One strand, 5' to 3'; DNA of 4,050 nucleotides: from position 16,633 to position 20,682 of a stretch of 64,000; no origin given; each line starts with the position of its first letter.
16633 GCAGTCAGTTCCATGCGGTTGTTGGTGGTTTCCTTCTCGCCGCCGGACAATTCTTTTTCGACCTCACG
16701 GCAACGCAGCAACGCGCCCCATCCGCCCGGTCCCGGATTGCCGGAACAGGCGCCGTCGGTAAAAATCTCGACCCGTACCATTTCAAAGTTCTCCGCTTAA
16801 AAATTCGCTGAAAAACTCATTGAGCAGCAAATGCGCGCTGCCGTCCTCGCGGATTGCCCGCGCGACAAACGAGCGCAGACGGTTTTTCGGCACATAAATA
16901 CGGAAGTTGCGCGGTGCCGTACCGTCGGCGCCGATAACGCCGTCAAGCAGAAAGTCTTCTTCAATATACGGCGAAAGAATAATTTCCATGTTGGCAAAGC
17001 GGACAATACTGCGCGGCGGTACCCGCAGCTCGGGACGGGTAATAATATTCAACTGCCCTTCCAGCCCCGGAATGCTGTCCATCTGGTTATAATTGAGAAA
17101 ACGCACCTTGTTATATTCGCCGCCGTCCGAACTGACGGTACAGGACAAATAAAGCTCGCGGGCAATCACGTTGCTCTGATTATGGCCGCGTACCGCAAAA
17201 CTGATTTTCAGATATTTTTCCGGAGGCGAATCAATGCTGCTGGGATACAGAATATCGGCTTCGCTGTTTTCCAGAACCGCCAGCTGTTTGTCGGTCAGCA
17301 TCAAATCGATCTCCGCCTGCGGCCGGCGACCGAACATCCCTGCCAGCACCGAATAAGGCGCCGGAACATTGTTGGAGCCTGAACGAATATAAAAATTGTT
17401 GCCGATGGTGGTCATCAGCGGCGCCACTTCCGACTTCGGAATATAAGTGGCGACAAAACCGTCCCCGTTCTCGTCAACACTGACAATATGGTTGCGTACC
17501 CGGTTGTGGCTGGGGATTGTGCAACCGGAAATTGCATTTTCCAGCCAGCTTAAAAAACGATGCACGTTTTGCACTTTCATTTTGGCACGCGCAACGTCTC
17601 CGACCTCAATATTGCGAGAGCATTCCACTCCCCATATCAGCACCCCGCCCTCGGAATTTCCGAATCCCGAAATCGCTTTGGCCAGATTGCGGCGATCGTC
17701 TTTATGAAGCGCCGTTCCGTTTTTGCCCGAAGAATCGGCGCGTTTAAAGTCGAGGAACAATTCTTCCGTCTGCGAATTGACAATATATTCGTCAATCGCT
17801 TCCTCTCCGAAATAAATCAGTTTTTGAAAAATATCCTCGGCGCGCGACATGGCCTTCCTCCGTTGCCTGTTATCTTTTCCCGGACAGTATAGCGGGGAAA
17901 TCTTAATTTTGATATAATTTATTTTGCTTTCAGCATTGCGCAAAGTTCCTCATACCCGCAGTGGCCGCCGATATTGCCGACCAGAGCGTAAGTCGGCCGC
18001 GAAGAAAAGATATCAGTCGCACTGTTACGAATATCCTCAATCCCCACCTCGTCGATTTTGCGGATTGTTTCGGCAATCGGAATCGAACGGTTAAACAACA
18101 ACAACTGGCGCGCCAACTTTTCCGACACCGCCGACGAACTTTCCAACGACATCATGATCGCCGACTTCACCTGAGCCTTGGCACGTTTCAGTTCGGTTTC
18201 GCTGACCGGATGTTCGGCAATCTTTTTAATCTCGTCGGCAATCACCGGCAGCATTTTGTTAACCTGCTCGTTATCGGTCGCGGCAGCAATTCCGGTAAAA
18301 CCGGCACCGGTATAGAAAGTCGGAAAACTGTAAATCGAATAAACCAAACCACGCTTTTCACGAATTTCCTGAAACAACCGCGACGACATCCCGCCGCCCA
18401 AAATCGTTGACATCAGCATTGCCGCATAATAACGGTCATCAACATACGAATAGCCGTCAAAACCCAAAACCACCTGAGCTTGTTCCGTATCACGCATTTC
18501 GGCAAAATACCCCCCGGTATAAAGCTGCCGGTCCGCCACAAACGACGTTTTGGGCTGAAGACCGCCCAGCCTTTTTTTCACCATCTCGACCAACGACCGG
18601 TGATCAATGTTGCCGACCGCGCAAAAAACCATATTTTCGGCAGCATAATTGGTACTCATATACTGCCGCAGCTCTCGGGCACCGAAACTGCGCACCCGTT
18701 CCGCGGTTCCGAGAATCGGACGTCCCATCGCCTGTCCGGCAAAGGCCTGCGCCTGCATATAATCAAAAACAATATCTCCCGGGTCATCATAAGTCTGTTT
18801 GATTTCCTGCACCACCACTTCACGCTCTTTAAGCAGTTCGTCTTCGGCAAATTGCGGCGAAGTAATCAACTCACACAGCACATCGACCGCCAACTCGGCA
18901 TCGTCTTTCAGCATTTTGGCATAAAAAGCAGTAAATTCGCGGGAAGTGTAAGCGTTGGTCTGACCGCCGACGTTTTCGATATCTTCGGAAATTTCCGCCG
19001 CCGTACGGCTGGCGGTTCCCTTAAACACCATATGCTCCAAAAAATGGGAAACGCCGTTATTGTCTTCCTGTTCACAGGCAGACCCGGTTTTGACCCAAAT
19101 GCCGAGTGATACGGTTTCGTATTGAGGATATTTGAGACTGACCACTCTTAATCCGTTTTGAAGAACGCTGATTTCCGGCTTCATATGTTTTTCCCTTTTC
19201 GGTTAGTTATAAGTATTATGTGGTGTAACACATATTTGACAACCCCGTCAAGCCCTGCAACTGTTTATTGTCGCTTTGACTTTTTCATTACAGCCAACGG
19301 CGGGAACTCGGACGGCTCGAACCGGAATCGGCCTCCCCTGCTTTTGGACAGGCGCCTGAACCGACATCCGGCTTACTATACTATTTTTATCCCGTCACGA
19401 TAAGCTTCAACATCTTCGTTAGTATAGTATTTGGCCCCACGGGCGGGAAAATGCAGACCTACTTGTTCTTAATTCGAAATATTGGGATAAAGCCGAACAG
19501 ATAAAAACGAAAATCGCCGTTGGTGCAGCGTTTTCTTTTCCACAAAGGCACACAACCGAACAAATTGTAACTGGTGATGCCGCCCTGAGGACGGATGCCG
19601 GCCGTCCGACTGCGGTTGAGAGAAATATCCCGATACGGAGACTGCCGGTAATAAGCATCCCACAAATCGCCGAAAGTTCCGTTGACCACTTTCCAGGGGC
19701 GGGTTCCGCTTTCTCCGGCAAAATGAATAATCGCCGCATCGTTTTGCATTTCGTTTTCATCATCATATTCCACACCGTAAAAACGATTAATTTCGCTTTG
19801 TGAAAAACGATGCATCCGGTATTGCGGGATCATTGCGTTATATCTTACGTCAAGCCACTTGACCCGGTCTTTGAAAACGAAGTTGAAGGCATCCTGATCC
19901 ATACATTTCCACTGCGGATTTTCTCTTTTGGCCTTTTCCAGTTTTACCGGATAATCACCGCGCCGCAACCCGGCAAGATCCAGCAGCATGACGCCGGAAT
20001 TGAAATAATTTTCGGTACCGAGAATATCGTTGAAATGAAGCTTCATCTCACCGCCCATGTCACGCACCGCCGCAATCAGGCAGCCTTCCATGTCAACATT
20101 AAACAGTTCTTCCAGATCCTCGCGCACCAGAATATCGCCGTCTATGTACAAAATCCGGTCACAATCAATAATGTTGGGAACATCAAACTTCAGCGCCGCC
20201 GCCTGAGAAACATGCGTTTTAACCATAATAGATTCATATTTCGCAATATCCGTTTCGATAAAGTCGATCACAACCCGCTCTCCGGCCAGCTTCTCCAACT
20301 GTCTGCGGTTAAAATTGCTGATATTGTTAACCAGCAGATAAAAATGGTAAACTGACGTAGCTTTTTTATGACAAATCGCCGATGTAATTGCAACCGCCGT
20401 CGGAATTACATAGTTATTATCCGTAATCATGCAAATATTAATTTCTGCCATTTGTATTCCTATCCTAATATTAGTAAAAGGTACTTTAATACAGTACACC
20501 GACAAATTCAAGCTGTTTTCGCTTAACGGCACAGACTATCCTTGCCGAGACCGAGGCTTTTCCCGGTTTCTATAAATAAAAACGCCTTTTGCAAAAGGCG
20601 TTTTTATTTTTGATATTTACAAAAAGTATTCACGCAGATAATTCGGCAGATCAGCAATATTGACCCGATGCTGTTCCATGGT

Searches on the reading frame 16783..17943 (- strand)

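Call 49: search_protein_families(library=pfam, proteins=[window:16783-17943:-], max_evalue=0.0001)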
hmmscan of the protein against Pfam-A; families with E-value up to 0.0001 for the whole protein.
window:16783-17943:- (386 aa): 1 family
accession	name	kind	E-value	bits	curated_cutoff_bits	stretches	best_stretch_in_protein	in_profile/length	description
PF04326.19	SLFN_AlbA_2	-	1e-08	36.1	25.3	1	60-195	1-117/118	Schlafen, AlbA_2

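Call 65: search_protein_families(library=padloc, proteins=[window:16783-17943:-], max_evalue=0.001)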
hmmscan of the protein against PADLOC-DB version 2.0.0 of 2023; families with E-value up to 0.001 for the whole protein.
window:16783-17943:- (386 aa): 0 families

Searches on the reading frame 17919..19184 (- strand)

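Call 49: search_protein_families(library=pfam, proteins=[window:17919-19184:-], max_evalue=0.0001)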
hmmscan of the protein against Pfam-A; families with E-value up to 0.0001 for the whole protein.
window:17919-19184:- (421 aa): 2 families
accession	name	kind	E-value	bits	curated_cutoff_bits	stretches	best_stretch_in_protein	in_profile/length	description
PF05193.26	Peptidase_M16_C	-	4.8e-47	160.6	23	1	169-338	4-180/181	Peptidase M16 inactive domain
PF00675.25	Peptidase_M16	-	8.7e-44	149.5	22.3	1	13-160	1-148/149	Insulinase (Peptidase family M16)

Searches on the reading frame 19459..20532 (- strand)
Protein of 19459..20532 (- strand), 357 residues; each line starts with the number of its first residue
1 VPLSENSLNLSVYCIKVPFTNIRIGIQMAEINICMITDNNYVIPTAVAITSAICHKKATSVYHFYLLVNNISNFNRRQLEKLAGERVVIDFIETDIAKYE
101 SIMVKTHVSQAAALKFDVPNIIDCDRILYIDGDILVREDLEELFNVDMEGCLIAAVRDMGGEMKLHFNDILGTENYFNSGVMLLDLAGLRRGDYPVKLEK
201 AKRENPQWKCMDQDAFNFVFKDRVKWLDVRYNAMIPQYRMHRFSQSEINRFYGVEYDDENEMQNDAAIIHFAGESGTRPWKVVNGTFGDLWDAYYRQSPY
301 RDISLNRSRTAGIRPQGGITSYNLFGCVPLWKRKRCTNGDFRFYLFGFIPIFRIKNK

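Call 49: search_protein_families(library=pfam, proteins=[window:19459-20532:-], max_evalue=0.0001)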
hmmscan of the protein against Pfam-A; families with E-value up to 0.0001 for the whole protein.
window:19459-20532:- (357 aa): 2 families
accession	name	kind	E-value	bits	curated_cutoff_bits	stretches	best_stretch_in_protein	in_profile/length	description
PF01501.26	Glyco_transf_8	-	6e-38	131.3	24.3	1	32-281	1-250/253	Glycosyl transferase family 8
PF18404.7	Glyco_transf_24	-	2.8e-07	30.7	25.7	1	49-155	18-127/268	Glucosyltransferase 24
